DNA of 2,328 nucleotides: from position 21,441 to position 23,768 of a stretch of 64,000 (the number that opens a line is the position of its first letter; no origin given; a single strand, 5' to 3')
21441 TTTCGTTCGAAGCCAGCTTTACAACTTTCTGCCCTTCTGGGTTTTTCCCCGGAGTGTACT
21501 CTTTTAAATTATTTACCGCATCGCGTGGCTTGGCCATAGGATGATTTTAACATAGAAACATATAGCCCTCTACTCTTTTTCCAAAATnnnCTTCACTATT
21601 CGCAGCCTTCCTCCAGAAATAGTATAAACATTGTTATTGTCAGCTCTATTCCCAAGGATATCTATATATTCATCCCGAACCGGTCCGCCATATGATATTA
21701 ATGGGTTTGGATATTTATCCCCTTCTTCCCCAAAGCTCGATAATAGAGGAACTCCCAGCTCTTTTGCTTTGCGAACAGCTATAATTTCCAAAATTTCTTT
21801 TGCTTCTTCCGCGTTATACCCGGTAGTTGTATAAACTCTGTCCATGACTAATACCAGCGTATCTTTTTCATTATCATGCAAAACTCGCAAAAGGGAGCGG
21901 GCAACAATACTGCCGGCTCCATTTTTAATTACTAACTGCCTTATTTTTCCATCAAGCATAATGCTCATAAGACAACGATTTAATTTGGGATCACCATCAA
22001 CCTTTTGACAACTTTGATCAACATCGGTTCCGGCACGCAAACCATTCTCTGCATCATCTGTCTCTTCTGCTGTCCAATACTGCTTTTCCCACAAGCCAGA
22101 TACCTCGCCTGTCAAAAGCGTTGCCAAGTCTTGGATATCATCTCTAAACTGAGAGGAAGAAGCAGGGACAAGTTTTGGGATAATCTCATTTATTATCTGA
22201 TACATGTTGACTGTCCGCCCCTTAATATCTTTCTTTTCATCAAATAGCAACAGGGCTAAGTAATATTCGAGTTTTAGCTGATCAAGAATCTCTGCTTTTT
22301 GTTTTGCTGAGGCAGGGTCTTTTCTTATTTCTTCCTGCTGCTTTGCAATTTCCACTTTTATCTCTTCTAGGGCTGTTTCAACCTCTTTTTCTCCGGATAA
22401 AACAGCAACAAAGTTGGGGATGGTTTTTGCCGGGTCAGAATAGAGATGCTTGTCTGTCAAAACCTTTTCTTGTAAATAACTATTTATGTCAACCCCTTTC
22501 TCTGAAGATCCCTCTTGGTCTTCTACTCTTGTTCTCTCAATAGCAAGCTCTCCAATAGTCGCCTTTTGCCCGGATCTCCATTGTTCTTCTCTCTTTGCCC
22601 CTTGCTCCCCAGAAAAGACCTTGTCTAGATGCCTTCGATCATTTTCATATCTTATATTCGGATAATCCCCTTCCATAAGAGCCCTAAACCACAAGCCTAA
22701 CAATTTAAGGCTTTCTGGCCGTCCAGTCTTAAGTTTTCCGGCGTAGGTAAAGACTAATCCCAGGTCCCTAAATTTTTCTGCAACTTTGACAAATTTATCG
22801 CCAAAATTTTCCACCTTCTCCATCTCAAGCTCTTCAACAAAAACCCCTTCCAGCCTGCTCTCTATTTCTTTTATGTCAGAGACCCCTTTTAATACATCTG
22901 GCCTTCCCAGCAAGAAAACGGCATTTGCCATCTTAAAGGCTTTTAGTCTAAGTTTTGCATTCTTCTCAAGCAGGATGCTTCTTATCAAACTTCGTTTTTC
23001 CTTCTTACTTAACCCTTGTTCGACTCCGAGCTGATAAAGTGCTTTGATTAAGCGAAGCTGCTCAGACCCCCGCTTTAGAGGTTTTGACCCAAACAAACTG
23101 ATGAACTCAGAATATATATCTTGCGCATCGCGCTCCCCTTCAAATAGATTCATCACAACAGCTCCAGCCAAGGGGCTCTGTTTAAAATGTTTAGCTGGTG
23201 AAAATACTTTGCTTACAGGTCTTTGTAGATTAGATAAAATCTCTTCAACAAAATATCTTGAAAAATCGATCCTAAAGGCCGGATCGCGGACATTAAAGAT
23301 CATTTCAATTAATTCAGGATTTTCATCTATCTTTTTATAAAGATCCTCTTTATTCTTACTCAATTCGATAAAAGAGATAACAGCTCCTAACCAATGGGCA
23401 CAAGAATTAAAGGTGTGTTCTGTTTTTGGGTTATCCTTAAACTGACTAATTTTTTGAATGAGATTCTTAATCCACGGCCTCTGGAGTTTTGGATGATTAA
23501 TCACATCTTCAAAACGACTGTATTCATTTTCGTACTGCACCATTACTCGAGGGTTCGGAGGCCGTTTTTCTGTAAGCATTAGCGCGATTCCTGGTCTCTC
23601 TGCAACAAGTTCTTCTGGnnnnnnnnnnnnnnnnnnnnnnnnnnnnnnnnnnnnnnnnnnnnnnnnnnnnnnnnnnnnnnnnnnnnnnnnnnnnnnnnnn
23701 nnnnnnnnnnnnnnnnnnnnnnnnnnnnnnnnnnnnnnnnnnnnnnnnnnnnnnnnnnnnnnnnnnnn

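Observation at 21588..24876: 1075-aa protein built from about nine tandem ~32-aa repeats plus a C-terminal domain with Cys/His/Asp residues in papain-like order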

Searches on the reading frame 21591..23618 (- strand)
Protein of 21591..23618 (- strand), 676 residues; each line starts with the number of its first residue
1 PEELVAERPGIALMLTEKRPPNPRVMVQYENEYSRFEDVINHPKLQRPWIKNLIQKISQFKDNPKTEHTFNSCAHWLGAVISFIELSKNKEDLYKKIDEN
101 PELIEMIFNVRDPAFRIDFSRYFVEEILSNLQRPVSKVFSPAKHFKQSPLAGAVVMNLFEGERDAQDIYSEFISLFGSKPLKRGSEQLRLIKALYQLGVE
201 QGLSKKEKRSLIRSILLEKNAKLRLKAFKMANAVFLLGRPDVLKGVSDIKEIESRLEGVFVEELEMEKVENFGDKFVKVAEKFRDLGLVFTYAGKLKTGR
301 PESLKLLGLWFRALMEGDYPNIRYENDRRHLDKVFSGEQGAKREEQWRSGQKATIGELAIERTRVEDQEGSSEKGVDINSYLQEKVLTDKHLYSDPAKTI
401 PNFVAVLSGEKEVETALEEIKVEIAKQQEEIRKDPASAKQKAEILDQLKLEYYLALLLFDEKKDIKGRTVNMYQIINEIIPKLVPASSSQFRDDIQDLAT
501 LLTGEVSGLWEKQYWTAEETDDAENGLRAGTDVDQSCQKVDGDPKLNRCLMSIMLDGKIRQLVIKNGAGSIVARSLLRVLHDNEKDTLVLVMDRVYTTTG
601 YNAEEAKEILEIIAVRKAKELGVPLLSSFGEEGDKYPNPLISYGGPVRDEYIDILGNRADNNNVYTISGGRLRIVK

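Call 22: search_protein_representatives(protein=window:21591-23618:-)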
Query: 676 residues. Proteins with E-value up to 0.001 (for the whole library): 1296; up to 1e-10: 864; up to 1e-30: 104. The best 150 are listed.
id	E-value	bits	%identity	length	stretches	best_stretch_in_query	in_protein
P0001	0.0e+00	1495.5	100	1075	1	1-676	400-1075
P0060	3.5e-74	266.9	34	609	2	34-353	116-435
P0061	3.0e-51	191.1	33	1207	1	135-674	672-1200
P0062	5.9e-50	186.9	31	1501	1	60-675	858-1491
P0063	6.6e-49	183.4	32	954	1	218-674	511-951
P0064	1.7e-48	182.1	32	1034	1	191-669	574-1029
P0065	2.8e-47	178.0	30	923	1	61-655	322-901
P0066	1.4e-46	175.8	29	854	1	184-669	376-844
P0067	1.7e-45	172.1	32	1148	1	257-675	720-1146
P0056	1.6e-44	168.9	66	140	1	554-675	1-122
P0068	9.1e-43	163.1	32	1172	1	38-671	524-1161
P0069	3.1e-42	161.4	32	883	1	59-670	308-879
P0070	5.3e-42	160.6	31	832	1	170-654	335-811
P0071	2.1e-40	155.3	32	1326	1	73-668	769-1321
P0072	5.6e-40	153.9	27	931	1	74-658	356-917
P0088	2.1e-36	142.1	31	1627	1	243-669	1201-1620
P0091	3.5e-36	141.4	33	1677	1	190-666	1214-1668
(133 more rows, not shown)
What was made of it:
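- Family size and paralogy: 1,296 50%-identity clusters at E <= 1e-3 (call 22).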

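Call 26: search_protein_families(library=pfam, proteins=[P0061, P0062, P0068, P0071, P0088, P0091], max_evalue=0.001)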
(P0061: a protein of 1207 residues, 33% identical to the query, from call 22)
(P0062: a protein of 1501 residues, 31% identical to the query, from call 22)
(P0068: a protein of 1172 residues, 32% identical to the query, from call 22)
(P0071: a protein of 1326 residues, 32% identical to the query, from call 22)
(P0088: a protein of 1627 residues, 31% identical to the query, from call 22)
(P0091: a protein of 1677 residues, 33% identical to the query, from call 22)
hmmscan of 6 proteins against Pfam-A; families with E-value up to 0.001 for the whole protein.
P0061 (1207 aa): 0 families

P0062 (1501 aa): 0 families

P0068 (1172 aa): 0 families

P0071 (1326 aa): 0 families

P0088 (1627 aa): 0 families

P0091 (1677 aa): 0 families

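Call 31: find_homologous_proteins(query=A3, max_evalue=0.00001)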
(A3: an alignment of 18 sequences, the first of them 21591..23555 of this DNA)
Query A3 (18 sequences) (655 aa, profile of the alignment): 2 proteins with E <= 0.00001 among 8000 candidates.
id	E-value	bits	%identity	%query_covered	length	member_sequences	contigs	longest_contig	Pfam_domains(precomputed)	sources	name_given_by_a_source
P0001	2.3e-156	540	100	100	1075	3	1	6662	-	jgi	-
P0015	1.4e-74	270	38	23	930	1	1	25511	PF19891.6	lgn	-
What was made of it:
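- Tried and rejected: The 8,000-candidate cap returned only 2 proteins (call 31).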

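Call 46: predict_structure(alignment_id=A4)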
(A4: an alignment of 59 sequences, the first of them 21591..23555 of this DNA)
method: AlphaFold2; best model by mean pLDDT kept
length: 655 residues; sequences in the alignment: 59
mean_pLDDT: 82.3   pTM: 0.72
mean pLDDT of the five models: 82.3, 82.1, 81.5, 79.8, 79.0
residues with pLDDT >= 90: 332; 70-90: 154; 50-70: 134; < 50: 35
segments of 3 or more residues with pLDDT < 50: 1-12, 119-125, 346-351, 485-489
pLDDT, mean of each block of 10 residues (from residue 1): 35 54 60 69 67 62 59 67 66 67 63 48 53 85 89 83 76 87 95 93 93 93 96 97 96 96 92 93 95 97 93 95 94 78 51 74 91 93 96 96 96 94 93 84 57 77 84 81 53 84 96 92 89 96 90 96 97 89 91 95 88 92 87 72 87 87
secondary structure, 60 per line:
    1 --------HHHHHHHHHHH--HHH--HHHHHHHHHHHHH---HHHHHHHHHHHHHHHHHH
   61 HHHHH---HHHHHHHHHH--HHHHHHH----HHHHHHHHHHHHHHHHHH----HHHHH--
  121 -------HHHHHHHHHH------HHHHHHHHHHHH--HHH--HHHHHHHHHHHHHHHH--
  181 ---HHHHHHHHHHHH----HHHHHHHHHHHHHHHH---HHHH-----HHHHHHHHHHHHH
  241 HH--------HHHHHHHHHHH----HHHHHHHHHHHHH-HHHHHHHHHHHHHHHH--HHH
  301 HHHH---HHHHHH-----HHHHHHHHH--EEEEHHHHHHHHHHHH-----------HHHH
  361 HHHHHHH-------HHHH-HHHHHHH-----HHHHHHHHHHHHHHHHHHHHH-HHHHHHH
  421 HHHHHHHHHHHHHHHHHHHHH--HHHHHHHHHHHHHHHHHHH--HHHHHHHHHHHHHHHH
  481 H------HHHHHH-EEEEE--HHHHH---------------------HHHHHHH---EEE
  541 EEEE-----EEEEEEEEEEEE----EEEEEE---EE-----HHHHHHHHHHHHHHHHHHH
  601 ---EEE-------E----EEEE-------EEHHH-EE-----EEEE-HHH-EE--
elements in order: H9-19 H27-39 H43-65 H69-78 H81-87 H92-109 H114-118 H128-137 H144-155 H163-178 H184-195 H200-215 H219-222 H228-242 H251-261 H266-278 H280-295 H298-304 H308-313 H319-327 E330-333 H334-345 H357-367 H375-378 H380-386 H392-412 H414-441 H444-462 H465-481 H488-493 E495-499 H502-506 H528-534 E538-544 E550-561 E566-571 H582-600 E604-606 E619-622 E643-646
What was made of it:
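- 22074..22520 (-): Residues 766-914: long linker helices of variable length. Entirely absent from P0060. Model helices 392-481, i.e. protein residues 812-901 (call 46).
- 21591..22073 (-): Residues 915-1075: GNAT-fold domain with invariant S935-C936-Q937, D955-G956-K957, R973, R977, Y995, E1049-Y1050-x-D1052. AlphaFold2 pLDDT 84-97 (call 46).
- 22008..22010 (-): Codon of Cys936, the only invariant cysteine of the family. It lies in the a1-a2 loop of the model (call 46).
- On Papain-like (clan CA) cysteine peptidases / deubiquitinases: The model of residues 915-1075 has GNAT topology (call 46).
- On GNAT superfamily (acyl-CoA N-acyltransferase fold): Caveat: a4 is not predicted as a helix (call 46).
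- Fold: AlphaFold2 model of residues 421-1075 has pLDDT 82.3 and pTM 0.72, with the GNAT strand/helix order (call 46). No a4 helix is predicted (call 46).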

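Call 48: fold_search(model_id=the predicted structure, library=pdb)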
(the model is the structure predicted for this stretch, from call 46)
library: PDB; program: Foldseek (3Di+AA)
matches with E <= 10: 410; with E <= 0.001: 0
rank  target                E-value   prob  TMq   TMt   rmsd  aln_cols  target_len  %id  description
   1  7kd7_D                2.4e-02  1.00  0.11  0.32   3.0        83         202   19  Crystal structure of human NatD (NAA40) bound to a bisubstrate analogue (released 2021-06-16)
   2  7kpu_D                4.1e-02  1.00  0.11  0.33   3.0        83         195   19  Crystal structure of human NatD (NAA40) bound to a bisubstrate analogue with a C-3 linker (released 2021-06-16)
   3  1bo4_A                4.6e-02  1.00  0.15  0.60   4.6       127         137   13  CRYSTAL STRUCTURE OF A GCN5-RELATED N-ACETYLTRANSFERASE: SERRATIA MARESCENS AMINOGLYCOSIDE 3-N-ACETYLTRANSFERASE (released 1998-10-07)
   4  4u9w_B                4.8e-02  1.00  0.11  0.32   3.2        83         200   19  Crystal Structure of NatD bound to H4/H2A peptide and CoA (released 2015-01-28)
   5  4u9v                  5.0e-02  1.00  0.11  0.33   3.2        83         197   19  Crystal structure of NatD (Naa40p) bound to acetyl CoA (released 2015-01-28)
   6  7n1l_B                8.5e-02  1.00  0.13  0.50   4.6       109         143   13  Crystal Structure of Ribosomal-protein-alanine N-acetyltransferase from Brucella melitensis biovar Abortus 2308 (released 2021-06-16)
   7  7n1l_A                8.9e-02  1.00  0.13  0.49   4.7       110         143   13  Crystal Structure of Ribosomal-protein-alanine N-acetyltransferase from Brucella melitensis biovar Abortus 2308 (released 2021-06-16)
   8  3dsb_A                9.2e-02  1.00  0.15  0.54   4.6       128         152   14  The crystal structure of a possible acetyltransferase from Clostridium difficile 630 (released 2008-09-09)
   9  4u9w_D                9.2e-02  1.00  0.11  0.34   3.0        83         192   19  Crystal Structure of NatD bound to H4/H2A peptide and CoA (released 2015-01-28)
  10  4u9w_A                9.2e-02  0.99  0.12  0.36  14.7       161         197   14  Crystal Structure of NatD bound to H4/H2A peptide and CoA (released 2015-01-28)
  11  1bo4_B                1.1e-01  1.00  0.15  0.61   4.3       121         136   12  CRYSTAL STRUCTURE OF A GCN5-RELATED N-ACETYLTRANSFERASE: SERRATIA MARESCENS AMINOGLYCOSIDE 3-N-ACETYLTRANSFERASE (released 1998-10-07)
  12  4rs2_B                1.1e-01  1.00  0.14  0.45   3.4       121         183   12  1.55 Angstrom Crystal Structure of GNAT Family N-acetyltransferase (YhbS) from Escherichia coli in Complex with CoA (released 2014-11-19)
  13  7kpu_A                1.1e-01  1.00  0.11  0.33   3.0        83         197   19  Crystal structure of human NatD (NAA40) bound to a bisubstrate analogue with a C-3 linker (released 2021-06-16)
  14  7n1l_C                1.1e-01  0.99  0.13  0.51   3.7       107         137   14  Crystal Structure of Ribosomal-protein-alanine N-acetyltransferase from Brucella melitensis biovar Abortus 2308 (released 2021-06-16)
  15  4f6a_A                1.1e-01  0.97  0.12  0.43  10.2       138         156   12  High-resolution x-ray Structure of the tetramutant of BH1408 protein from Bacillus halodurans, Northeast Structural Ge (released 2012-06-13)
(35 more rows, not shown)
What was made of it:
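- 21591..22073 (-): All top-50 Foldseek hits are GNATs, E 0.02-0.3 (call 48).
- On GNAT superfamily (acyl-CoA N-acyltransferase fold): All top-50 Foldseek hits are GNATs (call 48).
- All top-50 Foldseek PDB hits are GNATs (call 48).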

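Call 78: find_encoding_contigs(protein=P0060, flank=8000, max_places=3)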
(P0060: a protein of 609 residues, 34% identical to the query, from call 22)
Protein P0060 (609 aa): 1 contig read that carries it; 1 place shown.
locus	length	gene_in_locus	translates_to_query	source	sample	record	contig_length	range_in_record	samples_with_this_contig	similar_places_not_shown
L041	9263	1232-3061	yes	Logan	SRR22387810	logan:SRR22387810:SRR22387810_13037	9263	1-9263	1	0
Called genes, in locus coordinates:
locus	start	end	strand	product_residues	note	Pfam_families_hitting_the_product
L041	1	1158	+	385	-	?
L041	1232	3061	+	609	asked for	-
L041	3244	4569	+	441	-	PF13173:AAA_14, PF13635:DUF4143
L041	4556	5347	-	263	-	PF00149:Metallophos, PF13277:YmdB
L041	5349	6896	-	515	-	PF12072:RNase_Y_N, PF00013:KH_1 (weak), PF01966:HD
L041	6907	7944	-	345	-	PF00154:RecA_N, PF08423:Rad51, PF06745:ATPase (weak), PF27531:MT3502_N (weak), PF21096:RecA_C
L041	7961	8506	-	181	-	PF02464:CinA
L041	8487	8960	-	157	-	PF01066:CDP-OH_P_transf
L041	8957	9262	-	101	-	?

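Call 82: search_protein_families(library=padloc, proteins=[P0060], max_evalue=0.01)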
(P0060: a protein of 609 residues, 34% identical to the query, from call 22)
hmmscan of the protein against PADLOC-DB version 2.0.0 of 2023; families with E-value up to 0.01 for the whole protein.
P0060 (609 aa): 0 families

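Call 83: search_protein_families(library=phrogs, proteins=[P0060], max_evalue=0.01)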
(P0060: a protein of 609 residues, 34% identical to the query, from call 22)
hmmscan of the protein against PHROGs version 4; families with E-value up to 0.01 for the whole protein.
P0060 (609 aa): 0 families

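Call 84: find_related_loci(query=window:21591-23555:-, collection=metagenome_contigs, flank=6000)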
Query window:21591-23555:- (655 aa) in metagenome_contigs; peptide patterns used: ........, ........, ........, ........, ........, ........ (x = any residue, [..] = any of these).
212 stretches matched a pattern, but none encodes a relative of the query by tblastn (E <= 1e-3).

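Call 86: find_related_loci(query=A7, collection=metagenome_contigs, flank=6000)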
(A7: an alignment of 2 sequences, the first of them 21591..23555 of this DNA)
Query A7 (655 aa) in metagenome_contigs; peptide patterns used: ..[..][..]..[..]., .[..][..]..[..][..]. (x = any residue, [..] = any of these).
600 stretches matched a pattern, but none encodes a relative of the query by tblastn (E <= 1e-3).
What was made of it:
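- Tried and rejected: Two metagenome_contigs scans found no relatives (calls 84, 86).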
